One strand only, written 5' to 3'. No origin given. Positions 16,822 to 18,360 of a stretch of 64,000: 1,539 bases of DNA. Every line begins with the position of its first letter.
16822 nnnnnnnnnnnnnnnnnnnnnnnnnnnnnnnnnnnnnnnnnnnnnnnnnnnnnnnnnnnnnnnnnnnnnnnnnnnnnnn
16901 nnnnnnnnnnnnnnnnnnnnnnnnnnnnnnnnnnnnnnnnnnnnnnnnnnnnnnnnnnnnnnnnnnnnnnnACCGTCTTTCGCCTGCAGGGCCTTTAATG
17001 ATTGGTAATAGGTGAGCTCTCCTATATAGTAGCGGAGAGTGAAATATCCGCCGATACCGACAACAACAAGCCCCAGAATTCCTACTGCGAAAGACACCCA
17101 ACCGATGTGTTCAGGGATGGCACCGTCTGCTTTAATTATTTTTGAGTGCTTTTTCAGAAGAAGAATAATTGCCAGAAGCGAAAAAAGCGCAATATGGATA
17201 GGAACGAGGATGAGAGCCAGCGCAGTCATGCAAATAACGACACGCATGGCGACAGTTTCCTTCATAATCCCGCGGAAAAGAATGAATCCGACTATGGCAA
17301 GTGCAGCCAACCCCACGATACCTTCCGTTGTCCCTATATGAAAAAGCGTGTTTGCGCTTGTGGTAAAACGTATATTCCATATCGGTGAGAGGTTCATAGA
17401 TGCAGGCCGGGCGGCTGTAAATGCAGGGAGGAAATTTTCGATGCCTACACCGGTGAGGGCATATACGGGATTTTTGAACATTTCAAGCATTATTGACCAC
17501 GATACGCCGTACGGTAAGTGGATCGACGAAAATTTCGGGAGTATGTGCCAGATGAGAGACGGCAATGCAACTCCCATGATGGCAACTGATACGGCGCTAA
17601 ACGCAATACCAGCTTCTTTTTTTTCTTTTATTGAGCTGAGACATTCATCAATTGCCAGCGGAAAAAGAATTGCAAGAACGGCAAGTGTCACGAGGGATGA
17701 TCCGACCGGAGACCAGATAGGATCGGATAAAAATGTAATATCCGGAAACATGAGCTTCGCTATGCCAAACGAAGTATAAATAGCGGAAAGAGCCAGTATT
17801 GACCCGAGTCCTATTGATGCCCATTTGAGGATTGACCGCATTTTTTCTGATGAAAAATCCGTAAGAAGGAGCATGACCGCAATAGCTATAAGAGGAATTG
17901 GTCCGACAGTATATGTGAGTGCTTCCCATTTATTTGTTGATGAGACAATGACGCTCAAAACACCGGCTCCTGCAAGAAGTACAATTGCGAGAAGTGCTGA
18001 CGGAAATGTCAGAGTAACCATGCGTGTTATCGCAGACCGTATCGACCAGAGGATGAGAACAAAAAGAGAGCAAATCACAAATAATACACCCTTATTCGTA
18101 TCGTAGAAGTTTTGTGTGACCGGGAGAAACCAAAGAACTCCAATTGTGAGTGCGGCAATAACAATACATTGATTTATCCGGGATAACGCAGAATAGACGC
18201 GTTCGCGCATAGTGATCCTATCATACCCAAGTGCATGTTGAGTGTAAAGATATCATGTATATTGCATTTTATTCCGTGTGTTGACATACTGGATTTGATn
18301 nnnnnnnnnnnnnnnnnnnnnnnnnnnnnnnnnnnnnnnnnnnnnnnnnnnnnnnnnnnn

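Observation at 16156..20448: Three tandem type IV pilins divergent from an O-antigen-ligase/TPR membrane protein: a candidate pilin O-glycosylation module.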

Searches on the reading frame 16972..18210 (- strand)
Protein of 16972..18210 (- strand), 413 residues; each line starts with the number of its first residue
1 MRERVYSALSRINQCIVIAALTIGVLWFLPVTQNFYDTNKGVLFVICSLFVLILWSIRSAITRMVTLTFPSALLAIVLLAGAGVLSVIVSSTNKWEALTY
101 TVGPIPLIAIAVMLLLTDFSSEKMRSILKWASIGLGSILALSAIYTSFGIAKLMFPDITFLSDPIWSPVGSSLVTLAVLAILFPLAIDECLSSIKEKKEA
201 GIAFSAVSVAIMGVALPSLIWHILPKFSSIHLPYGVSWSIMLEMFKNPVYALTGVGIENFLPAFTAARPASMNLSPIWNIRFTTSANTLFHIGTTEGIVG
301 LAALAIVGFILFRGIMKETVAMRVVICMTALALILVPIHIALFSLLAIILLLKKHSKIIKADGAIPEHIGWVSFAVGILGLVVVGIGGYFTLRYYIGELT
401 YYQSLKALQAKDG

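Call 8: search_protein_families(library=pfam, proteins=[window:16972-18210:-], max_evalue=10)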
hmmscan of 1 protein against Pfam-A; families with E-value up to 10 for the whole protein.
seq(413 aa): 0 families

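Call 15: search_solved_structures(query=A2, max_evalue=10, show_alignments=3)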
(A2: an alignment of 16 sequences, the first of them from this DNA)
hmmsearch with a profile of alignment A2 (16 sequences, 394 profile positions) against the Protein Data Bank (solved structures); distinct sequences matched with E-value up to 10: 0.

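Call 25: search_protein_representatives(alignment_id=A2)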
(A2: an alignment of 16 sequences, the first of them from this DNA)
Query: 16 sequences, 394 profile positions. Proteins with E-value up to 0.001 (for the whole library): 5584; up to 1e-10: 2616; up to 1e-30: 811. The best 150 are listed.
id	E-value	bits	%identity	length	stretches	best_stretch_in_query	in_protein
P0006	2.5e-139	481.1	-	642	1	8-393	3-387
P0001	2.5e-131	454.8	-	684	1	1-394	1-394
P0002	1.2e-129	449.3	-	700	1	1-394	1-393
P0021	6.5e-113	394.2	-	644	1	9-394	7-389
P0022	1.7e-112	392.8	-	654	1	9-393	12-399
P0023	1.1e-111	390.1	-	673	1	1-394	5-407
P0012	3.9e-110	385.0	-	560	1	16-394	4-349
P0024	4.8e-110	384.7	-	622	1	12-394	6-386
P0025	6.5e-110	384.3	-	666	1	6-392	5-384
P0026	6.2e-109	381.1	-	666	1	1-393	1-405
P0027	6.5e-109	381.0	-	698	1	5-393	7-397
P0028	8.4e-109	380.6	-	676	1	1-393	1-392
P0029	1.1e-108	380.3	-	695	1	6-391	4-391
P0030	5.5e-108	378.0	-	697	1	1-392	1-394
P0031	8.4e-108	377.4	-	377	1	18-362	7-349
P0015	1.5e-107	376.6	-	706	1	4-394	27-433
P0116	5.8e-71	256.0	-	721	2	104-388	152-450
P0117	1.3e-70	254.8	-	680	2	201-386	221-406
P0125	5.3e-69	249.6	-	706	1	15-393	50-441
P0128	9.3e-69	248.8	-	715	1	7-354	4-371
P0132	2.4e-67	244.2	-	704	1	6-390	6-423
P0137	1.5e-66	241.5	-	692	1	17-390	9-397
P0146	1.6e-65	238.1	-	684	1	10-391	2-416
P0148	5.5e-65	236.4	-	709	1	10-356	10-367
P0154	3.0e-64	233.9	-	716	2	197-393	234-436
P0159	9.1e-63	229.1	-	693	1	6-394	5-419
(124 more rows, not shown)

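Call 43: predict_structure(alignment_id=A2)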
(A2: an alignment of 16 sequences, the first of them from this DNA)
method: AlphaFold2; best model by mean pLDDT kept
length: 394 residues; sequences in the alignment: 16
mean_pLDDT: 86.2   pTM: 0.87
mean pLDDT of the five models: 86.2, 84.9, 84.5, 83.2, 82.3
residues with pLDDT >= 90: 207; 70-90: 151; 50-70: 26; < 50: 10
segments of 3 or more residues with pLDDT < 50: 29-38
pLDDT, mean of each block of 10 residues (from residue 1): 89 94 71 47 91 94 87 92 93 85 89 92 92 94 86 77 69 90 96 95 96 94 81 83 91 89 82 70 71 93 94 93 96 88 93 79 69 89 92 80
secondary structure, 60 per line:
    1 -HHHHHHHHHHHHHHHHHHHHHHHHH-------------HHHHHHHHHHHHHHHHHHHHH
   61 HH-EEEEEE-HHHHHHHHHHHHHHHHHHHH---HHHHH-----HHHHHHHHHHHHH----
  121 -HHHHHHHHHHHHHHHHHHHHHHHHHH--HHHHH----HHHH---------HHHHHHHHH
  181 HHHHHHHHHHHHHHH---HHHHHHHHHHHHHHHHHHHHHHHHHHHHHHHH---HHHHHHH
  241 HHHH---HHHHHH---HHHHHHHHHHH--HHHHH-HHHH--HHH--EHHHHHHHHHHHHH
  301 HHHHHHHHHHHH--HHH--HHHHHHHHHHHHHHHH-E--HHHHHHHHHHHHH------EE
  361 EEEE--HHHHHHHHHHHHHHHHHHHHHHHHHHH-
elements in order: H2-26 H40-62 E64-69 H71-90 H94-98 H104-116 H122-147 H150-154 H159-162 H172-195 H199-230 H234-244 H248-253 H257-267 H270-274 H276-279 H288-312 H320-335 H340-352 E359-364 H367-393

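Call 59: fold_search(model_id=the predicted structure, library=pdb)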
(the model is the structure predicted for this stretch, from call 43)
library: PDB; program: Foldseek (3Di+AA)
matches with E <= 10: 563; with E <= 0.001: 0
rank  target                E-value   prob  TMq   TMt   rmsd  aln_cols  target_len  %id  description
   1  6ghj_A                8.2e-02  0.11  0.12  0.11  24.9       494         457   14  PepTSt in complex with tripeptide Phe-Ala-Gln (released 2018-09-19)
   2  5oxp                  1.2e-01  0.09  0.11  0.10  25.9       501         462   13  PepTSt in occluded conformation with phosphate ion bound (released 2018-02-21)
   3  6x17_A                1.3e-01  0.16  0.16  0.16  25.4       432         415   14  Outward-facing state of the glutamate transporter homologue GltPh in complex with TBOA (released 2020-11-18)
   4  6z4s                  1.4e-01  0.18  0.15  0.14  20.7       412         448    9  Crystal structure of the neurotensin receptor 1 (NTSR1-H4bmx) in complex with the small molecule inverse agonist SR48692 (released 2021-02-10)
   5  8e6l                  1.7e-01  0.14  0.16  0.16  23.8       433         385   12  X-ray structure of the Deinococcus radiodurans Nramp/MntH divalent transition metal transporter D296A mutant in an inwar (released 2023-05-03)
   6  4d2b                  1.9e-01  0.09  0.13  0.12  24.4       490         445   14  Structure of a ligand free POT family peptide transporter (released 2014-06-25)
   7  7tak_A                2.0e-01  0.07  0.11  0.10  25.6       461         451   11  Structure of a NAT transporter (released 2023-01-25)
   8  4f4c_A                2.0e-01  0.07  0.10  0.05  27.3       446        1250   10  The Crystal Structure of the Multi-Drug Transporter (released 2012-09-26)
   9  7q0m                  2.1e-01  0.10  0.14  0.12  25.4       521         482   11  Crystal structure of the peptide transporter YePEPT-K314A in complex with LZNV at 2.66 A (released 2022-03-09)
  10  7qji_A                2.2e-01  0.10  0.14  0.14  22.3       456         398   11  X-Ray Structure of apo-EleNRMT in complex with two Nanobodies at 4.1A (released 2022-02-02)
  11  7qia_A                2.2e-01  0.10  0.14  0.14  22.3       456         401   11  Structure of apo-EleNRMT in complex with two nanobodies at 3.5A (released 2021-12-29)
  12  8tgk_A                2.2e-01  0.08  0.12  0.12  24.2       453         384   10  VMAT1 dimer with histamine and reserpine (released 2024-03-20)
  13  6h7u                  2.5e-01  0.09  0.13  0.11  24.8       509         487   12  Crystal structure of a POT family transporter in complex with 5-aminolevulinic acid (released 2018-12-26)
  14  6ji1_A                2.6e-01  0.08  0.14  0.12  27.0       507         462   12  Tetrameric PepTSo2 incorporated in salipro nano particle (released 2019-05-15)
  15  8tgi_A                2.6e-01  0.08  0.12  0.12  24.5       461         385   11  VMAT1 dimer with dopamine and reserpine (released 2024-03-20)
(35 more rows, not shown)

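Call 61: search_protein_families(library=pfam, proteins=[P0116, P0117, P0125, P0128, P0132, P0137, P0146, P0148, P0154, P0159], max_evalue=0.1)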
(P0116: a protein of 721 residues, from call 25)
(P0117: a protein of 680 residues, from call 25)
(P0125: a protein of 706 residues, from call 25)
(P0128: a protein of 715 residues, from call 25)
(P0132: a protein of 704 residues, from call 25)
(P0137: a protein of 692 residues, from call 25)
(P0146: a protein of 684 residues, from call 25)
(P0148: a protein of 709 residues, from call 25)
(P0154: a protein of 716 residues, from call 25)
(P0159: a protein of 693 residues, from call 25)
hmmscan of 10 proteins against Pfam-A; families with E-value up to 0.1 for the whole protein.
P0116 (721 aa): 12 families
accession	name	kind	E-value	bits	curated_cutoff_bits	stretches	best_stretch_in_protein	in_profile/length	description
PF13414.12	TPR_11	-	1.8e-06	27.9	26.8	2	595-630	2-37/42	TPR repeat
PF07719.23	TPR_2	-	4.3e-05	23.7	27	0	592-617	6-31/34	Tetratricopeptide repeat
PF14559.12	TPR_19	-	0.00011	22.9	25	2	601-647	5-51/68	Tetratricopeptide repeat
PF13181.12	TPR_8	-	0.00024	21.5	25.7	1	589-619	3-33/34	Tetratricopeptide repeat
PF13371.12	TPR_9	-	0.00028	21.3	35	1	570-619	12-61/73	Tetratricopeptide repeat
PF13432.12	TPR_16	-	0.00036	21.4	32.7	1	564-614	13-58/65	Tetratricopeptide repeat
PF13424.12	TPR_12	-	0.0012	19.5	30.1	1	591-649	7-73/77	Tetratricopeptide repeat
PF25068.1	ARM_TT21_4th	-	0.0086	16.8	30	1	583-651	28-94/153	Tetratricopeptide repeat protein 21 forth ARM domain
PF13428.12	TPR_14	-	0.021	15.9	23.5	0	587-630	1-44/44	Tetratricopeptide repeat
PF00515.34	TPR_1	-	0.027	14.7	27.8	0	592-617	6-31/34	Tetratricopeptide repeat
PF06979.18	TMEM70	-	0.053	13.9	22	0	421-484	45-95/157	TMEM70/TMEM186/TMEM223 protein family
PF13431.12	TPR_17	-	0.096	13.5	24.4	0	577-606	3-32/34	Tetratricopeptide repeat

P0117 (680 aa): 15 families
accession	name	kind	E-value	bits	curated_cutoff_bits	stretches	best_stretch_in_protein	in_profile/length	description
PF13432.12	TPR_16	-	8.1e-12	45.8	32.7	2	526-573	16-63/65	Tetratricopeptide repeat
PF13414.12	TPR_11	-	1.1e-11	44.6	26.8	2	549-589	2-42/42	TPR repeat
PF14559.12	TPR_19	-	6.6e-09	36.4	25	1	526-573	10-57/68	Tetratricopeptide repeat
PF07719.23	TPR_2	-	1.2e-08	34.8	27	1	547-573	7-33/34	Tetratricopeptide repeat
PF13181.12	TPR_8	-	1.6e-07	31.3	25.7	1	544-573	4-33/34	Tetratricopeptide repeat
PF00515.34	TPR_1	-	3.7e-07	30.1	27.8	1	546-574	6-34/34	Tetratricopeptide repeat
PF13428.12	TPR_14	-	4.2e-07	30.5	23.5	1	541-583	1-43/44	Tetratricopeptide repeat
PF13431.12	TPR_17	-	2.3e-06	27.9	24.4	2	565-591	3-29/34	Tetratricopeptide repeat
PF13176.12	TPR_7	-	7e-06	26.2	27.9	1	545-573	3-31/36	Tetratricopeptide repeat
PF13424.12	TPR_12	-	0.00045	20.8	30.1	1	545-594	7-64/77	Tetratricopeptide repeat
PF13371.12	TPR_9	-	0.0006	20.2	35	1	526-576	14-64/73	Tetratricopeptide repeat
PF24575.1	TPR_Slam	-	0.0043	17.9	35.2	0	543-595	49-101/104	Surface lipoprotein assembly modifier, N-terminal TPR repeats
PF20225.4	DUF6584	-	0.0088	16.5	27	0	538-577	34-73/171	Family of unknown function (DUF6584)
PF13374.12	TPR_10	-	0.02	15.4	27.5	1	546-569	7-30/42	Tetratricopeptide repeat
PF23914.1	TPR_CcmH_CycH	-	0.058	13.7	42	1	517-609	60-155/158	Cytochrome c-type biogenesis protein H TPR domain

P0125 (706 aa): 6 families
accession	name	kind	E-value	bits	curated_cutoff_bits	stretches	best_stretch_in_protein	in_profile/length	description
PF13414.12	TPR_11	-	1.3e-06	28.4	26.8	1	585-617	8-40/42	TPR repeat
PF14559.12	TPR_19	-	0.001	19.8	25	1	582-629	2-49/68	Tetratricopeptide repeat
PF13431.12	TPR_17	-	0.0069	17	24.4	0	595-625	3-33/34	Tetratricopeptide repeat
PF13181.12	TPR_8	-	0.013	16.1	25.7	0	573-603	3-33/34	Tetratricopeptide repeat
PF13432.12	TPR_16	-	0.016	16.1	32.7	1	556-599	21-59/65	Tetratricopeptide repeat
PF23914.1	TPR_CcmH_CycH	-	0.024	14.9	42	0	577-625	56-104/158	Cytochrome c-type biogenesis protein H TPR domain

P0128 (715 aa): 12 families
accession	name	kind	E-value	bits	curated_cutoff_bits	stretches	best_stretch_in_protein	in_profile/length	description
PF13414.12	TPR_11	-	2.4e-10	40.4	26.8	2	589-627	4-42/42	TPR repeat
PF13431.12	TPR_17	-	2.5e-06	27.8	24.4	1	605-634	5-34/34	Tetratricopeptide repeat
PF14559.12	TPR_19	-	2.4e-05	25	25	2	566-610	12-56/68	Tetratricopeptide repeat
PF04932.20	Wzy_C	-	0.00011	22.4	31.7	1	203-315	74-149/149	O-Antigen ligase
PF13181.12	TPR_8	-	0.0019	18.6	25.7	0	613-637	1-25/34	Tetratricopeptide repeat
PF13424.12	TPR_12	-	0.0033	18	30.1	1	584-642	8-74/77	Tetratricopeptide repeat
PF07719.23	TPR_2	-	0.004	17.6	27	0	585-611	7-33/34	Tetratricopeptide repeat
PF13371.12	TPR_9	-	0.0043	17.5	35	1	564-615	14-65/73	Tetratricopeptide repeat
PF24575.1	TPR_Slam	-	0.011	16.6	35.2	1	593-636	61-104/104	Surface lipoprotein assembly modifier, N-terminal TPR repeats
PF00515.34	TPR_1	-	0.014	15.6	27.8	0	613-634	1-22/34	Tetratricopeptide repeat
PF13432.12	TPR_16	-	0.015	16.2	32.7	1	584-632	2-50/65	Tetratricopeptide repeat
PF07564.17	DUF1542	-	0.092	13.2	24.3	0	502-534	18-50/77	Domain of Unknown Function (DUF1542)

P0132 (704 aa): 16 families
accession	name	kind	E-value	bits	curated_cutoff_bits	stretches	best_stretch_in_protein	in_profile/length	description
PF13414.12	TPR_11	-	9.9e-12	44.8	26.8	2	549-576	15-42/42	TPR repeat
PF13431.12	TPR_17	-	1.3e-11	44.3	24.4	1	551-581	2-32/34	Tetratricopeptide repeat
PF13432.12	TPR_16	-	1.4e-08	35.4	32.7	2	550-593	19-60/65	Tetratricopeptide repeat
PF07719.23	TPR_2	-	1.1e-06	28.7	27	1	566-591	5-30/34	Tetratricopeptide repeat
PF00515.34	TPR_1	-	2.3e-06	27.6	27.8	1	566-588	5-27/34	Tetratricopeptide repeat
PF14559.12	TPR_19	-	3.8e-06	27.6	25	2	549-597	12-60/68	Tetratricopeptide repeat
PF13181.12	TPR_8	-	6.7e-06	26.3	25.7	0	566-594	5-33/34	Tetratricopeptide repeat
PF23914.1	TPR_CcmH_CycH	-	2.9e-05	24.4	42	1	517-632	44-157/158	Cytochrome c-type biogenesis protein H TPR domain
PF13174.12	TPR_6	-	0.00036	21.4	26.3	0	599-624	3-28/33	Tetratricopeptide repeat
PF13424.12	TPR_12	-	0.00043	20.8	30.1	1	566-620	7-69/77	Tetratricopeptide repeat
PF13371.12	TPR_9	-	0.00058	20.3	35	1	549-589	16-56/73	Tetratricopeptide repeat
PF13374.12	TPR_10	-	0.00065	20.1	27.5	0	566-588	6-28/42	Tetratricopeptide repeat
PF25063.1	ARM_TT21_C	-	0.00065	20.1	35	1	568-627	135-195/209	Tetratricopeptide repeat protein 21 C-terminal ARM domain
PF13176.12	TPR_7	-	0.0018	18.7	27.9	0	566-589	3-26/36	Tetratricopeptide repeat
PF13428.12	TPR_14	-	0.0026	18.7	23.5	1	564-604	3-43/44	Tetratricopeptide repeat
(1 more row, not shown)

P0137 (692 aa): 11 families
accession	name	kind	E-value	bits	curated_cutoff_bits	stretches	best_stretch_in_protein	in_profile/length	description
PF13414.12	TPR_11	-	2.4e-09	37.2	26.8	2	515-541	14-40/42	TPR repeat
PF13431.12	TPR_17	-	4.1e-07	30.2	24.4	1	555-579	5-29/34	Tetratricopeptide repeat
PF13432.12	TPR_16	-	5.1e-07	30.5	32.7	1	533-595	1-62/65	Tetratricopeptide repeat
PF00515.34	TPR_1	-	1.2e-06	28.6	27.8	1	533-562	5-34/34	Tetratricopeptide repeat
PF07719.23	TPR_2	-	1.9e-06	28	27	1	563-592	1-30/34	Tetratricopeptide repeat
PF13428.12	TPR_14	-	0.00012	22.8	23.5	1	564-607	2-44/44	Tetratricopeptide repeat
PF13181.12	TPR_8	-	0.00012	22.4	25.7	0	563-588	1-26/34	Tetratricopeptide repeat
PF14559.12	TPR_19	-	0.00052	20.7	25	1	548-607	10-68/68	Tetratricopeptide repeat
PF04932.20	Wzy_C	-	0.0092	16.2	31.7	1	183-297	31-149/149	O-Antigen ligase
PF13371.12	TPR_9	-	0.038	14.4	35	0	537-605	3-70/73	Tetratricopeptide repeat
PF13424.12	TPR_12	-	0.05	14.2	30.1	0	541-592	15-74/77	Tetratricopeptide repeat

P0146 (684 aa): 9 families
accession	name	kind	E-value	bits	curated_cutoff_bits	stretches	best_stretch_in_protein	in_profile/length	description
PF13414.12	TPR_11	-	4.6e-07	29.8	26.8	2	554-589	3-38/42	TPR repeat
PF13431.12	TPR_17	-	8.1e-06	26.2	24.4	1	568-598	2-32/34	Tetratricopeptide repeat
PF07719.23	TPR_2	-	0.00033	21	27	1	579-610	1-32/34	Tetratricopeptide repeat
PF14559.12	TPR_19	-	0.00081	20.1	25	1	531-565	11-45/68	Tetratricopeptide repeat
PF13176.12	TPR_7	-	0.0024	18.3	27.9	0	581-616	1-35/36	Tetratricopeptide repeat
PF13424.12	TPR_12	-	0.0039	17.8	30.1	1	550-608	8-74/77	Tetratricopeptide repeat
PF13432.12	TPR_16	-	0.0097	16.8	32.7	1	532-572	18-57/65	Tetratricopeptide repeat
PF13174.12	TPR_6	-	0.044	14.9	26.3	1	581-610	2-31/33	Tetratricopeptide repeat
PF19955.5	EAD1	-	0.078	13.9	24.2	0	475-550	2-85/90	Effector-associated domain 1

P0148 (709 aa): 16 families
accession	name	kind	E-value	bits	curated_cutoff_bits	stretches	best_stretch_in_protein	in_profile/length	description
PF13414.12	TPR_11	-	2.4e-12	46.7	26.8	2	571-607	2-38/42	TPR repeat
PF13181.12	TPR_8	-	8.7e-12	44.6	25.7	2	566-595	4-33/34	Tetratricopeptide repeat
PF07719.23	TPR_2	-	2.2e-11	43.4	27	2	568-595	6-33/34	Tetratricopeptide repeat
PF00515.34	TPR_1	-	1.5e-09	37.7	27.8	1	568-595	6-33/34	Tetratricopeptide repeat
PF14559.12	TPR_19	-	4.6e-09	36.9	25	1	550-603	12-64/68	Tetratricopeptide repeat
PF13424.12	TPR_12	-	5.5e-09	36.5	30.1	1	567-626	7-74/77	Tetratricopeptide repeat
PF13431.12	TPR_17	-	2e-06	28.1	24.4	2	552-583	2-33/34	Tetratricopeptide repeat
PF13432.12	TPR_16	-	4.7e-06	27.4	32.7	1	549-595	17-63/65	Tetratricopeptide repeat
PF13428.12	TPR_14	-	1.1e-05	26.1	23.5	1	563-603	1-41/44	Tetratricopeptide repeat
PF13176.12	TPR_7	-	7e-05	23.1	27.9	0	568-592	4-30/36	Tetratricopeptide repeat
PF13374.12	TPR_10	-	0.00026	21.3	27.5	0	568-589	7-28/42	Tetratricopeptide repeat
PF13174.12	TPR_6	-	0.00031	21.7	26.3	0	567-591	4-28/33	Tetratricopeptide repeat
PF13371.12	TPR_9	-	0.005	17.3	35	1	552-598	18-64/73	Tetratricopeptide repeat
PF23914.1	TPR_CcmH_CycH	-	0.0084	16.4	42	1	539-632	60-156/158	Cytochrome c-type biogenesis protein H TPR domain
PF12895.13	ANAPC3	-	0.025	15.3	27.2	0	559-622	19-81/82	Anaphase-promoting complex, cyclosome, subunit 3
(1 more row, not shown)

P0154 (716 aa): 17 families
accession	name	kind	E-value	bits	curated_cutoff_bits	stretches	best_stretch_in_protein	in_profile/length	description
PF13414.12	TPR_11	-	3.6e-15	55.8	26.8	2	575-613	3-41/42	TPR repeat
PF13431.12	TPR_17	-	1.8e-11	43.8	24.4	1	592-620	5-33/34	Tetratricopeptide repeat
PF00515.34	TPR_1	-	1e-09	38.2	27.8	1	600-628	1-29/34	Tetratricopeptide repeat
PF14559.12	TPR_19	-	2.4e-09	37.8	25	2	579-635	4-59/68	Tetratricopeptide repeat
PF07719.23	TPR_2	-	1.1e-06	28.8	27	1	600-632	1-33/34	Tetratricopeptide repeat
PF13432.12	TPR_16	-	1.5e-06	28.9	32.7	1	554-595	19-60/65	Tetratricopeptide repeat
PF13176.12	TPR_7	-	7.5e-05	23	27.9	1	602-625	1-24/36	Tetratricopeptide repeat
PF13428.12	TPR_14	-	9.3e-05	23.2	23.5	0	568-608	3-43/44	Tetratricopeptide repeat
PF13371.12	TPR_9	-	0.0001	22.7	35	1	552-597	15-60/73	Tetratricopeptide repeat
PF13181.12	TPR_8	-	0.00071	20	25.7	1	600-622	1-23/34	Tetratricopeptide repeat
PF13174.12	TPR_6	-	0.0015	19.5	26.3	1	602-631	2-31/33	Tetratricopeptide repeat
PF13424.12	TPR_12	-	0.0015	19.1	30.1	1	570-626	7-71/77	Tetratricopeptide repeat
PF14561.12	TPR_20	-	0.0019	18.9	25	0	600-644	22-64/90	Tetratricopeptide repeat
PF13374.12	TPR_10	-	0.0045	17.4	27.5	1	600-628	2-30/42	Tetratricopeptide repeat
PF17140.10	DUF5113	-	0.034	14.6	27.1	0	599-648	7-56/161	Domain of unknown function (DUF5113)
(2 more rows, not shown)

P0159 (693 aa): 15 families
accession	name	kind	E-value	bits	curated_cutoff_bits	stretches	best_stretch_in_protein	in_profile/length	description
PF13414.12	TPR_11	-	7.6e-13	48.4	26.8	2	533-562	13-42/42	TPR repeat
PF07719.23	TPR_2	-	9.2e-08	32.1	27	1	582-612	1-31/34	Tetratricopeptide repeat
PF13181.12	TPR_8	-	6.7e-07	29.4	25.7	1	583-610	2-29/34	Tetratricopeptide repeat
PF13431.12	TPR_17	-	7.4e-07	29.4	24.4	1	537-568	2-33/34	Tetratricopeptide repeat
PF13432.12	TPR_16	-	8.4e-07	29.8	32.7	1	533-577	16-60/65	Tetratricopeptide repeat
PF13176.12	TPR_7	-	8.5e-07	29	27.9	0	586-609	3-26/36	Tetratricopeptide repeat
PF14559.12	TPR_19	-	1.6e-06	28.8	25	2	533-570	10-47/68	Tetratricopeptide repeat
PF00515.34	TPR_1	-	1.6e-06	28.1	27.8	1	582-610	1-29/34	Tetratricopeptide repeat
PF17140.10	DUF5113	-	0.00013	22.4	27.1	1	581-631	7-57/161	Domain of unknown function (DUF5113)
PF13424.12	TPR_12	-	0.001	19.6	30.1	0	510-578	4-75/77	Tetratricopeptide repeat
PF13428.12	TPR_14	-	0.0013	19.7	23.5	0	533-555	20-42/44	Tetratricopeptide repeat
PF13371.12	TPR_9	-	0.0052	17.2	35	1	525-572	6-53/73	Tetratricopeptide repeat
PF19955.5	EAD1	-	0.026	15.4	24.2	1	478-551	2-83/90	Effector-associated domain 1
PF23914.1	TPR_CcmH_CycH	-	0.041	14.1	42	0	505-617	46-156/158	Cytochrome c-type biogenesis protein H TPR domain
PF13292.11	DXP_synthase_N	-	0.05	13.3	21.2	1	454-509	104-159/274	1-deoxy-D-xylulose-5-phosphate synthase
